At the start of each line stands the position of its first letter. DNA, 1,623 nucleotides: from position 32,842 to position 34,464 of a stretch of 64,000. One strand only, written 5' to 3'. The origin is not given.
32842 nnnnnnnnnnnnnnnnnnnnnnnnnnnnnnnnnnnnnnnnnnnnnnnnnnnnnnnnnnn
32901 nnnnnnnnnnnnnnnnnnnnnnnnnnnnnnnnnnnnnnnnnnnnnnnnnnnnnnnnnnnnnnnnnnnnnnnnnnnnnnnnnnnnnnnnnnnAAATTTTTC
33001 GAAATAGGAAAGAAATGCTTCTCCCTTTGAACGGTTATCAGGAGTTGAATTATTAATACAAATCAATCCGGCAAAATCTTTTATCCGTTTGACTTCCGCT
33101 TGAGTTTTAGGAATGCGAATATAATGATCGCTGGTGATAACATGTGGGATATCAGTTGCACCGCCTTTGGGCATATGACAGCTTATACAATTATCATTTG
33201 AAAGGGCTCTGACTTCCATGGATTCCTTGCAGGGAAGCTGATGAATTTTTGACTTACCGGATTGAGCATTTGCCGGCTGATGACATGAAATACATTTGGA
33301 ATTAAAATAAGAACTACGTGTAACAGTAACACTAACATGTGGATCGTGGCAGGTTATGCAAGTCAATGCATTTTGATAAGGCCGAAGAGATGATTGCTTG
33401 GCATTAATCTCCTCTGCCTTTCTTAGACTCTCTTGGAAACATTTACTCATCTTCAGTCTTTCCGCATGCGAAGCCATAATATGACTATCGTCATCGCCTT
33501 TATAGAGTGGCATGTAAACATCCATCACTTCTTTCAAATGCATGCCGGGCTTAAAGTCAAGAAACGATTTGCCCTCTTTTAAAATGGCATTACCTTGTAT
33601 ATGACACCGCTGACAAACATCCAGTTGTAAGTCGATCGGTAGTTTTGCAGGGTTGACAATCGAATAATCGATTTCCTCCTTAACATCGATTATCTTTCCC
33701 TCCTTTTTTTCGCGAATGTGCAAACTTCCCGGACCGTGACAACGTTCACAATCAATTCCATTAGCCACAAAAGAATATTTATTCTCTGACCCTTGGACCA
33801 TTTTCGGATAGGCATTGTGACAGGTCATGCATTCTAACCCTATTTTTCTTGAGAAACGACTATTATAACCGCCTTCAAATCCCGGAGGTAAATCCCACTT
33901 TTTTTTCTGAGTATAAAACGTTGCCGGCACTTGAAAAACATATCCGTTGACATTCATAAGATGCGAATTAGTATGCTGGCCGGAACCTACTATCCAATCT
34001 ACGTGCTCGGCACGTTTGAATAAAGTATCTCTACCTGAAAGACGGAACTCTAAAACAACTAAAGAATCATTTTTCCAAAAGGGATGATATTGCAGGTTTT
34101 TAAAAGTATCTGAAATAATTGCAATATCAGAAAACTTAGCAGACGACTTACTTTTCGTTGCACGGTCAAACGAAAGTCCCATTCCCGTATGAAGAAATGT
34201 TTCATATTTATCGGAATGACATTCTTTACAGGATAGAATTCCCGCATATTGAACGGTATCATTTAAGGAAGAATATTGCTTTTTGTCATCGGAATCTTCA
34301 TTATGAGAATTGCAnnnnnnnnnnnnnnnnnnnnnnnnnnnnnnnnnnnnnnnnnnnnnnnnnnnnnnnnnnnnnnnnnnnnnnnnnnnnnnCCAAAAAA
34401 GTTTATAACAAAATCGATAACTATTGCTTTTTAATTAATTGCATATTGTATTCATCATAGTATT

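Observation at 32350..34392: Heptaheme cytochrome c-TPR lipoprotein next to a two-component system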

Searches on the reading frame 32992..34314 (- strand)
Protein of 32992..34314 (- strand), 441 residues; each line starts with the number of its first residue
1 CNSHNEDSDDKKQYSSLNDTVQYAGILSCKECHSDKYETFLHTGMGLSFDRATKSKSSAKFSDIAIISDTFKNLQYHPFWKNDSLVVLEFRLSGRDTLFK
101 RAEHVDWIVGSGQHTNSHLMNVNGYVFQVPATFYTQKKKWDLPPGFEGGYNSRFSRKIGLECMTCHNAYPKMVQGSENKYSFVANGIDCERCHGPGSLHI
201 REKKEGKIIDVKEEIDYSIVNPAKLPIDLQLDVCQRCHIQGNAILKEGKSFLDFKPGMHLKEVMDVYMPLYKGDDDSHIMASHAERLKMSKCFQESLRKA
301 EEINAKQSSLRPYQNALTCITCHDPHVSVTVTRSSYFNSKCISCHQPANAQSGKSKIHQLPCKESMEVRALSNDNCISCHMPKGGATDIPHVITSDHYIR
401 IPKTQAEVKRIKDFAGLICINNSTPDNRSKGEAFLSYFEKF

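Call 21: search_solved_structures(query=window:32992-34314:-, max_evalue=10, show_alignments=3)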
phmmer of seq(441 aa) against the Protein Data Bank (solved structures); distinct sequences matched with E-value up to 10: 11.
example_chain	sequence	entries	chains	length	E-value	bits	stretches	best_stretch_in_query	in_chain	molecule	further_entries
6qvm_A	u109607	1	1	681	4.2e-07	32.3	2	170-215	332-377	Multiheme cytochrome cf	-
6i5b_A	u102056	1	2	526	0.00024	23.2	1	179-209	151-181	Uncharacterized protein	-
6lqt_3F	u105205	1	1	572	0.095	14.6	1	214-328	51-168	Ribosomal RNA-processing protein 9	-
5jpq_Y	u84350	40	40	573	0.095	14.6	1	214-328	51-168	rrp9 | Ribosomal RNA-processing protein 9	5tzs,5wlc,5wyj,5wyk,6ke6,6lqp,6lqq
2j7a_A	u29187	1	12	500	0.19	13.6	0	5-44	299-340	CYTOCHROME C NITRITE REDUCTASE NRFA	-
2vr0_A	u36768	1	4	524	0.22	13.4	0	5-44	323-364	CYTOCHROME C NITRITE REDUCTASE, CATALYTIC SUBUNIT NFRA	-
4rkm_A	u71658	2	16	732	0.8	11.6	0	312-382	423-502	MccA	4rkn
6bs7_A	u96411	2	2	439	1.1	11.1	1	146-249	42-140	Adenylosuccinate synthetase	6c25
28pb_A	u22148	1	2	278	2.9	9.7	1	297-381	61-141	Cytochrome c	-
1bvb_A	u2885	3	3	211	3.5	9.4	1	182-240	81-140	CYTOCHROME C-554 | CYTOCHROME C554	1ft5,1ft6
6lod_A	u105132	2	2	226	4.1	9.2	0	147-170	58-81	MULTIHEME_CYTC domain-containing protein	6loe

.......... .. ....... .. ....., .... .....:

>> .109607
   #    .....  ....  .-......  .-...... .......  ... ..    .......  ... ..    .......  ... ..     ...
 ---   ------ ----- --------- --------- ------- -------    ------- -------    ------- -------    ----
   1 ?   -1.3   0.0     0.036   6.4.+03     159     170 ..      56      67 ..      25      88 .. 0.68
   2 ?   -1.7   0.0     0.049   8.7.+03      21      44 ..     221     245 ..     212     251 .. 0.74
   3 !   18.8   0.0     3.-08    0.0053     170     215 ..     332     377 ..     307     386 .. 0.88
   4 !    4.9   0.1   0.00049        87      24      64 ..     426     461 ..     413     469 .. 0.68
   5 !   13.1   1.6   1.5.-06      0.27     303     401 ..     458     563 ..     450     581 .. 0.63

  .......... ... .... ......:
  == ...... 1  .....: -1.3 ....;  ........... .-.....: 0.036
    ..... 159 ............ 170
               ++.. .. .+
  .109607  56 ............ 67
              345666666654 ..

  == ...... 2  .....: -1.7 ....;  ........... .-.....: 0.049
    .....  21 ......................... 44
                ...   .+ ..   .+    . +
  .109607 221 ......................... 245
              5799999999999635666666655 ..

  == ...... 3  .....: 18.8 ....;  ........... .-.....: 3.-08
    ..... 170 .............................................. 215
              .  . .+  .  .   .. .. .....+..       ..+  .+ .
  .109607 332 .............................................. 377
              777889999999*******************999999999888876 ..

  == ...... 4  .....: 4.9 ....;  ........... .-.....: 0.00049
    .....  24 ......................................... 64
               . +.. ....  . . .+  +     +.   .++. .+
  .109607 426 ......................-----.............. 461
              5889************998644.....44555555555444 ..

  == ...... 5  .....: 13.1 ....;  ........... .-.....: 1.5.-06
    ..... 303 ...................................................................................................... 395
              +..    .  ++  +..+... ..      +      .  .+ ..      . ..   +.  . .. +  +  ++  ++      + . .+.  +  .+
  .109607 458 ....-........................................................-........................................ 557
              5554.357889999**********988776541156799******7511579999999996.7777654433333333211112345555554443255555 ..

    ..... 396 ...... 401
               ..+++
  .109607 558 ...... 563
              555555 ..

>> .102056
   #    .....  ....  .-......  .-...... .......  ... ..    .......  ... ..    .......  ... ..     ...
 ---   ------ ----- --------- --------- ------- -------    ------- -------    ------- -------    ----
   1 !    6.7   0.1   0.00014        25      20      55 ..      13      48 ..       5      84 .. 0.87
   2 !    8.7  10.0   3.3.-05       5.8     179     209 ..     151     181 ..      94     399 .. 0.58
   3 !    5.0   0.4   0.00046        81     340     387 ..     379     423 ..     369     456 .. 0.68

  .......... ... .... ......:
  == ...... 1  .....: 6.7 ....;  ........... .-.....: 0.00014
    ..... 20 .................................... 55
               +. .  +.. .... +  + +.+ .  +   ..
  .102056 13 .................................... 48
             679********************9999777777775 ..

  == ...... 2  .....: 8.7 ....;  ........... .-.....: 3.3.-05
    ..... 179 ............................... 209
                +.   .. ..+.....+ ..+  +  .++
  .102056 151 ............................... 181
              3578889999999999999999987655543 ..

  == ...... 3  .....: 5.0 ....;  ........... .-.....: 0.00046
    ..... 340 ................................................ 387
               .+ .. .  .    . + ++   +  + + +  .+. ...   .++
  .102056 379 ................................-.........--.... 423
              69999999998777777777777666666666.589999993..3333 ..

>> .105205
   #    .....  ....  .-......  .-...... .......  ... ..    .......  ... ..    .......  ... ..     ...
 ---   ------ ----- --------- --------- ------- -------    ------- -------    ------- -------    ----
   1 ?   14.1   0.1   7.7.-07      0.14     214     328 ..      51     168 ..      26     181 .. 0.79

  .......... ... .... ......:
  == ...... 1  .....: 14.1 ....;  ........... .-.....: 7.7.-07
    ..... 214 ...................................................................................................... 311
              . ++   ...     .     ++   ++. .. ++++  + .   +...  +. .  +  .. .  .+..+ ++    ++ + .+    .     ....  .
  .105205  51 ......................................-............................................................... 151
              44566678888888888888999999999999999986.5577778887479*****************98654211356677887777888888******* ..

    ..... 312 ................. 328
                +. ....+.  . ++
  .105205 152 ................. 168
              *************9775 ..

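Call 42: predict_structure(alignment_id=A2)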
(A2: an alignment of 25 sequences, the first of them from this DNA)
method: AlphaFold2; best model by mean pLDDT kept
length: 416 residues; sequences in the alignment: 25
mean_pLDDT: 49.4   pTM: 0.32
mean pLDDT of the five models: 49.4, 46.6, 42.4, 39.7, 38.5
residues with pLDDT >= 90: 0; 70-90: 54; 50-70: 130; < 50: 232
segments of 3 or more residues with pLDDT < 50: 1-40, 99-108, 110-190, 198-214, 227-231, 244-247, 264-272, 309-322, 340-348, 372-394, 397-402
pLDDT, mean of each block of 10 residues (from residue 1): 31 31 39 37 56 64 73 77 80 60 40 39 37 32 28 33 38 36 37 50 34 51 52 65 52 66 45 51 61 66 50 35 56 57 48 70 66 40 29 43 57 71
secondary structure, 60 per line:
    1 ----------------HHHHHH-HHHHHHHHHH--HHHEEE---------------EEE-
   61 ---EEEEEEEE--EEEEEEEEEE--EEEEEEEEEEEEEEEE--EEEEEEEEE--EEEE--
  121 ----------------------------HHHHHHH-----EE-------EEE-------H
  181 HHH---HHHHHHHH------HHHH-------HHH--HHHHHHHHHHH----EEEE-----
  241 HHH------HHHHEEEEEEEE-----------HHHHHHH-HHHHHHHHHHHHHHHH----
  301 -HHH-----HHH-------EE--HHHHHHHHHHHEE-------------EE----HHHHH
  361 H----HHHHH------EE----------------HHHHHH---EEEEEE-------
elements in order: H17-22 H24-33 E39-41 E57-59 E64-71 E74-83 E86-101 E104-112 E115-118 H149-155 E170-172 H180-183 H187-194 H201-204 H217-227 E232-235 H250-253 E254-261 H273-279 H281-296 H324-334 H356-361 H366-370 H395-400 E404-409

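Call 43: search_protein_representatives(alignment_id=A2)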
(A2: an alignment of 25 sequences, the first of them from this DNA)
Query: 25 sequences, 416 profile positions. Proteins with E-value up to 0.001 (for the whole library): 6103; up to 1e-10: 3397; up to 1e-30: 1576. The best 150 are listed.
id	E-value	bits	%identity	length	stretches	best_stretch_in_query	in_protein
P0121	2.6e-197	672.0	-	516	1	3-416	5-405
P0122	1.0e-191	653.5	-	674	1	4-415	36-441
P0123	2.9e-189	645.4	-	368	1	16-394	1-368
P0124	3.1e-181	619.0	-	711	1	3-416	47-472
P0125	5.9e-181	618.1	-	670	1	4-415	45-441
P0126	5.4e-176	601.7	-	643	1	4-415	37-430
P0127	3.4e-175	599.1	-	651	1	6-413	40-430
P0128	3.7e-174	595.7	-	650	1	5-416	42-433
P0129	6.9e-169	578.3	-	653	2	4-286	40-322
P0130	2.2e-168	576.7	-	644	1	4-416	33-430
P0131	5.9e-168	575.3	-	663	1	2-415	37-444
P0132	1.6e-166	570.5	-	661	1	3-416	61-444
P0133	8.0e-166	568.2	-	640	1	2-415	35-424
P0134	5.8e-165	565.4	-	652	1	7-416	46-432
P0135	8.6e-164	561.5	-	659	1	2-415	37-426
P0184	4.3e-120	417.6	-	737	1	2-409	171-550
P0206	4.8e-99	348.3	-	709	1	4-398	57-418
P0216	7.5e-93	327.9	-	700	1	5-399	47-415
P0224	5.6e-87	308.5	-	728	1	4-394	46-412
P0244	1.5e-77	277.5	-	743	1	10-403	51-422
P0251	4.2e-74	266.1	-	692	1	4-393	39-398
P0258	5.0e-73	262.6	-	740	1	3-397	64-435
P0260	9.3e-73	261.7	-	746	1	6-392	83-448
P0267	2.8e-70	253.5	-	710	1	12-391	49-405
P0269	1.8e-69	250.9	-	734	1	15-394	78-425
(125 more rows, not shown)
